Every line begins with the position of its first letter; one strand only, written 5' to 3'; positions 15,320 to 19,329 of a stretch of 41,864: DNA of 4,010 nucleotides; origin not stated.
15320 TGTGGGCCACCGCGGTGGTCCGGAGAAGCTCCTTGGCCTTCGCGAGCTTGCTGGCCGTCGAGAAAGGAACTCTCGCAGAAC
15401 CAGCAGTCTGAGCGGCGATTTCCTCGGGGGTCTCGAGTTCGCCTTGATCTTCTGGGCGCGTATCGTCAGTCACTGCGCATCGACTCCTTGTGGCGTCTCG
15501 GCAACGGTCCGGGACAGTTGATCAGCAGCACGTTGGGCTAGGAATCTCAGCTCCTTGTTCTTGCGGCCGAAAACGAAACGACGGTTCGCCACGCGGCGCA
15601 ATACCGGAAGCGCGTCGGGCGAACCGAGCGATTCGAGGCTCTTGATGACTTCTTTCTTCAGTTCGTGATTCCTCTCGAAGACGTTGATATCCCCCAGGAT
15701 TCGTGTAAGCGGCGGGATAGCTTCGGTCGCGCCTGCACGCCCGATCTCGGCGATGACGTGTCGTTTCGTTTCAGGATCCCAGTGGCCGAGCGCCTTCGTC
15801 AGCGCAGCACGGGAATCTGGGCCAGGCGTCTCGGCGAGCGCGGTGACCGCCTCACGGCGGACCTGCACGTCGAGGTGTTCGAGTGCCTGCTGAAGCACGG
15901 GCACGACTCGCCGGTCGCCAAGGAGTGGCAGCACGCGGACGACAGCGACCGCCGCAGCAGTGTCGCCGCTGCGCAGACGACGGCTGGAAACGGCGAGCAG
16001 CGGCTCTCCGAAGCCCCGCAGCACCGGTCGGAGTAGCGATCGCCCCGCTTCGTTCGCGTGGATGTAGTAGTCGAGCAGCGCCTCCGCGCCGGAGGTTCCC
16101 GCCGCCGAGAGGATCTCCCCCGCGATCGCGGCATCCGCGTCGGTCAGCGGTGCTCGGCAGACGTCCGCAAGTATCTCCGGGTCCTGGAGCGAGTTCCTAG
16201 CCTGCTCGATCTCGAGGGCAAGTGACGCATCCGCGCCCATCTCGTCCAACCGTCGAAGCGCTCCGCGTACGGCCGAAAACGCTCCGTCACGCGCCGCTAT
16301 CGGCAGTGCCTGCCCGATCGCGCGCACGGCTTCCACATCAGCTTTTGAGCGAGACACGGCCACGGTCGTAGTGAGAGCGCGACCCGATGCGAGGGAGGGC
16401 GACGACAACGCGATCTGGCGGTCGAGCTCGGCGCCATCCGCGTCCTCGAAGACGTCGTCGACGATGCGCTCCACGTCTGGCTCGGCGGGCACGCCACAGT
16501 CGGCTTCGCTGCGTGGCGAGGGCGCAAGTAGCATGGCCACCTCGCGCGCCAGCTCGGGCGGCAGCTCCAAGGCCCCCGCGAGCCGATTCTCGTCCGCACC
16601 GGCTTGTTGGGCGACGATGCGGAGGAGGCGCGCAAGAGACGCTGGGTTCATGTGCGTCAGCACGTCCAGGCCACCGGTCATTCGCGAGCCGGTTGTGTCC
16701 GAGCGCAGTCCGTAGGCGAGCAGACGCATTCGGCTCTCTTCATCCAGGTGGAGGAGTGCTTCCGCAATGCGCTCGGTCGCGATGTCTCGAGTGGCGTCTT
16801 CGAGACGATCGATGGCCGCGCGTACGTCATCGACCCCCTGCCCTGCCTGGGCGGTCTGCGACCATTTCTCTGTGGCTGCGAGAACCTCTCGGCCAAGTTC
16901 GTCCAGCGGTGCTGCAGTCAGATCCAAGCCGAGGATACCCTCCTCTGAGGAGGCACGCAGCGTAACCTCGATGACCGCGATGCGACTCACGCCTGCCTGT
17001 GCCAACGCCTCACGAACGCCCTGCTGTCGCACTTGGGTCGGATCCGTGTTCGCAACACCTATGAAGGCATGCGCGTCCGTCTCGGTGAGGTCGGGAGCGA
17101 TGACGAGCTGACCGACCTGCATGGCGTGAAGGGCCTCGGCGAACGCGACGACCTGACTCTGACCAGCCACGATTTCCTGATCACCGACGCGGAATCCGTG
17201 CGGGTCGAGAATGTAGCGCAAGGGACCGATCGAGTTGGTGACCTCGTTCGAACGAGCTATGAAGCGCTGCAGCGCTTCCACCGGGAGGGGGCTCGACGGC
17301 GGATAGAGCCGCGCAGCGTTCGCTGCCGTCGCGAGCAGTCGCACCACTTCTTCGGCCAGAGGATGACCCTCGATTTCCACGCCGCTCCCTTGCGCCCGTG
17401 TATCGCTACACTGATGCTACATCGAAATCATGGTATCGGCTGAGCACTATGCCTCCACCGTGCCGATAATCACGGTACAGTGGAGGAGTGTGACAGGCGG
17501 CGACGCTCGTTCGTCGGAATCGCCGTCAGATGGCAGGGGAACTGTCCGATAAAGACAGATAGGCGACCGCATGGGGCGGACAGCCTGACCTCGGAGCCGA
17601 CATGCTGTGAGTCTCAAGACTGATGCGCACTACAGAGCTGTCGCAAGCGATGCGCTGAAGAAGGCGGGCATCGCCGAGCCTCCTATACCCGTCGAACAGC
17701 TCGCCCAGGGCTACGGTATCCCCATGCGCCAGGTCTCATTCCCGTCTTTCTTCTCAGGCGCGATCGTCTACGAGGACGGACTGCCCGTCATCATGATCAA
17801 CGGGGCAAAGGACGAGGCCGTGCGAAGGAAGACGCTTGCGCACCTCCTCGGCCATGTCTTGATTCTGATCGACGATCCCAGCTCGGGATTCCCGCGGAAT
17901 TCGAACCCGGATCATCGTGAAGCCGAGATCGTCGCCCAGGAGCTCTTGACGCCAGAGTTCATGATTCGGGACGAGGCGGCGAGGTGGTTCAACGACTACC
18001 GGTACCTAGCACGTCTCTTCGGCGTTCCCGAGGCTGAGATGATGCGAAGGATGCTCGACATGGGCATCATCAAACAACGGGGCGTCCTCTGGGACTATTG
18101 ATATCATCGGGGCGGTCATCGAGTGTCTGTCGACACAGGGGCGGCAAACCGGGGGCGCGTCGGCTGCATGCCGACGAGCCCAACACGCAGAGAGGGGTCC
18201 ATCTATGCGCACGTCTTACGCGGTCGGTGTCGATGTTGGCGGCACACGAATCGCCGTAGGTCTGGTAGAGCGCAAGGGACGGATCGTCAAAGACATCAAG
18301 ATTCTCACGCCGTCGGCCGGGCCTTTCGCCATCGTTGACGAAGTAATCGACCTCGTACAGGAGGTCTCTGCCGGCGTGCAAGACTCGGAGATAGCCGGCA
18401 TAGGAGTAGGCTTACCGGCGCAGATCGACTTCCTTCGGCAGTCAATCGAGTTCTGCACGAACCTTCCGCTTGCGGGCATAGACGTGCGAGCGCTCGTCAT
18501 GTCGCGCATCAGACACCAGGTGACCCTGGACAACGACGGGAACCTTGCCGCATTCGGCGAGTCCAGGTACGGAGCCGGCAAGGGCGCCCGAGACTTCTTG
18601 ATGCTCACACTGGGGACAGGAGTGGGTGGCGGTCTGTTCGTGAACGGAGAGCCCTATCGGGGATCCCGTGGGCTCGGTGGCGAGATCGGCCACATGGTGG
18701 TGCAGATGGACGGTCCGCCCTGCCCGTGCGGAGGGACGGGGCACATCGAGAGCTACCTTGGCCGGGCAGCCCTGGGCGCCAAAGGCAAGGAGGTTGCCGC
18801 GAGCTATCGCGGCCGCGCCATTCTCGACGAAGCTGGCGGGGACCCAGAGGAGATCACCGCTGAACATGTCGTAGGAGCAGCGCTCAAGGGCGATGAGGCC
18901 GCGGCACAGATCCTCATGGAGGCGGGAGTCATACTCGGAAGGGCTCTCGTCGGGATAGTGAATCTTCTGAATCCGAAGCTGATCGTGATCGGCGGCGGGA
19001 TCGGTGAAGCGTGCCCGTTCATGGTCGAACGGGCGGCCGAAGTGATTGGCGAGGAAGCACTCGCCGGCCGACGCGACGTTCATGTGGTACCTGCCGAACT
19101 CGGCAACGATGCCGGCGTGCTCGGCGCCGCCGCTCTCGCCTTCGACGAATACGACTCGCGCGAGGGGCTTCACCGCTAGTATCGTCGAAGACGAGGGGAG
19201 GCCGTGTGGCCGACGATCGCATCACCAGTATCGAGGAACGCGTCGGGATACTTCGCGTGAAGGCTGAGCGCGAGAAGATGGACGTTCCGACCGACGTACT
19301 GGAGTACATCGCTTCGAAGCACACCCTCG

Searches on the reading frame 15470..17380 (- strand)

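Call 30: search_protein_families(library=pfam, proteins=[window:15470-17380:-], max_evalue=0.00001)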
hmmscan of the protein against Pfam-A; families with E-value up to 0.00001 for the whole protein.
window:15470-17380:- (636 aa): 2 families
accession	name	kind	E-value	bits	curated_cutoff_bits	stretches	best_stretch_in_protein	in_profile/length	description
PF13646.12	HEAT_2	-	2.3e-18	66.7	27.7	2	526-599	3-72/88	HEAT repeats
PF03130.22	HEAT_PBS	-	4.1e-08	33.4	20.9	0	507-532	1-26/27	PBS lyase HEAT-like repeat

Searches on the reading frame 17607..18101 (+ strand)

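Call 30: search_protein_families(library=pfam, proteins=[window:17607-18101:+], max_evalue=0.00001)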
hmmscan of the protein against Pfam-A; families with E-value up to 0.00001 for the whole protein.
window:17607-18101:+ (164 aa): 1 family
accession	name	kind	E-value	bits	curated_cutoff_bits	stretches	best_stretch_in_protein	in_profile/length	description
PF06114.19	Peptidase_M78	-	2.9e-11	43.7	22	1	44-148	12-121/123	IrrE N-terminal-like domain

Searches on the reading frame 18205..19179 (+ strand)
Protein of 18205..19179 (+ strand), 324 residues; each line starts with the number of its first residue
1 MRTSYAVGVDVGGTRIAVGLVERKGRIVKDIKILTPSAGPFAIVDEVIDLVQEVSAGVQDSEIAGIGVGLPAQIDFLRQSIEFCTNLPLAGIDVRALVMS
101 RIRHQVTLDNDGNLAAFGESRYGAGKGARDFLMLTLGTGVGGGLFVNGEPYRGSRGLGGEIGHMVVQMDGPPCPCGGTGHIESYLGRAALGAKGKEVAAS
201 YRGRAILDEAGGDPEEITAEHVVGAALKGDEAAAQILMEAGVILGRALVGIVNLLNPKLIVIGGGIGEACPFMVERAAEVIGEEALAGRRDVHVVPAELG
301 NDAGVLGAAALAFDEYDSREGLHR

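Call 30: search_protein_families(library=pfam, proteins=[window:18205-19179:+], max_evalue=0.00001)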
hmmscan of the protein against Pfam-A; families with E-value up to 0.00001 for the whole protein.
window:18205-19179:+ (324 aa): 1 family
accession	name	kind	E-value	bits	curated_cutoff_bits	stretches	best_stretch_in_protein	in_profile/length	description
PF00480.26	ROK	-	1.2e-56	192.9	22.9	1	7-313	2-292/294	ROK family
